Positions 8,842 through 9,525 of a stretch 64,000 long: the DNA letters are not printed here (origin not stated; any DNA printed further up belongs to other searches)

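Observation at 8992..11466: Tandem paralogous proteins with doubly degenerate GGDEF-EAL architecture right after tRNA-Arg(CCT)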

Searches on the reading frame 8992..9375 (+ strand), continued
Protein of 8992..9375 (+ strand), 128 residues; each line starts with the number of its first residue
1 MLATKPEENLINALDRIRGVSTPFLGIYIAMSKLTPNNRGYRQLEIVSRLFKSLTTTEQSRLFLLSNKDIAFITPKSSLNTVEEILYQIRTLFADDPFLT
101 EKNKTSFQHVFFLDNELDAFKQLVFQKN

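Call 80: search_protein_families(library=pfam, alignment_id=A4, max_evalue=0.01)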
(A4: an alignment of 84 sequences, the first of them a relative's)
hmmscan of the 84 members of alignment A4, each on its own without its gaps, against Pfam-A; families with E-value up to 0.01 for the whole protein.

A. member 1, P0084 (431 aa): 0 families

B. families by the number of members that match (of 84 scanned): 1 family
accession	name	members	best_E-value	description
PF00563.25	EAL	60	3.8e-11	EAL domain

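Call 97: search_dna_similar(query=P0084, collection=plasmids, mode=protein, max_evalue=1e-10, max_rows=15)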
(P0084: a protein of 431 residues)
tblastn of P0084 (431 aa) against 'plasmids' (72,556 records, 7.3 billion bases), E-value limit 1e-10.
Records with a match: 9; places in all: 9; records where one place covers at least 80% of the query: 7.
Best place of each record, by identity: <60% 9.
By first word of the organism name: Azospirillum 9.
By predicted mobility (MOB-suite, as given by PLSDB): non-mobilizable 7; mobilizable 2.
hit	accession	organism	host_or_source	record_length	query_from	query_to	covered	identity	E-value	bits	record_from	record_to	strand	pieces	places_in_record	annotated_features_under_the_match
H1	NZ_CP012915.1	Azospirillum brasilense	Digitaria eriantha,microbe,root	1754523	44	413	86%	27.9%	8e-36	147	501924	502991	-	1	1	none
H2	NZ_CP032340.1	Azospirillum brasilense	soil sample,Agricultural field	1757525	44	413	86%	27.9%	8e-36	147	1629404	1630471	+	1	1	none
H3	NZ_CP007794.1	Azospirillum argentinense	Triticum aestivum L.,Root,wheat ...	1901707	44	413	86%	27.9%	1e-35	147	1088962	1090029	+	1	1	record has no annotation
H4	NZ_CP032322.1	Azospirillum argentinense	soil sample,Agricultural field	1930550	44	413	86%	27.9%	1e-35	147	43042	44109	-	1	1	record has no annotation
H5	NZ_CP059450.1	Azospirillum brasilense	Prokaryotes,soil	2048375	44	413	86%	27.9%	1e-35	147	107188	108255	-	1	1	none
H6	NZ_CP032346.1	Azospirillum brasilense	soil sample,Agricultural field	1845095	44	413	86%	27.7%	2e-35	146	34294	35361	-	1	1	record has no annotation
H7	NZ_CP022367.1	Azospirillum sp. TSH58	single cell,paddy soils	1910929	44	413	86%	27.7%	2e-35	146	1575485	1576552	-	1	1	record has no annotation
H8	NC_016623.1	Azospirillum lipoferum 4B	-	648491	157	411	59%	28.2%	9e-19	97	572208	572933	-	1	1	hypothetical protein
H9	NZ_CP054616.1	Azospirillum oryzae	cell culture,soil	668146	179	407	53%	30.2%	2e-19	99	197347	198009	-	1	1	hypothetical protein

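Call 98: get_annotated_region(hit=H1, flank=9000)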
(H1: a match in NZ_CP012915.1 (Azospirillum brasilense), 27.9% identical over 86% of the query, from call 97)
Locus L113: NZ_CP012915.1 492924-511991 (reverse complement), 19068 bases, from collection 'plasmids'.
description: Azospirillum brasilense strain Sp 7 plasmid ABSP7_p1, complete sequence
organism: Azospirillum brasilense (NCBI taxid 192)
taxonomy: Bacteria; Pseudomonadota; Alphaproteobacteria; Rhodospirillales; Azospirillaceae; Azospirillum; Azospirillum brasilense
host: -; source: Digitaria eriantha,microbe,root; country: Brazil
typing (MOB-suite, as given by PLSDB): non-mobilizable; replicon rep_cluster_622
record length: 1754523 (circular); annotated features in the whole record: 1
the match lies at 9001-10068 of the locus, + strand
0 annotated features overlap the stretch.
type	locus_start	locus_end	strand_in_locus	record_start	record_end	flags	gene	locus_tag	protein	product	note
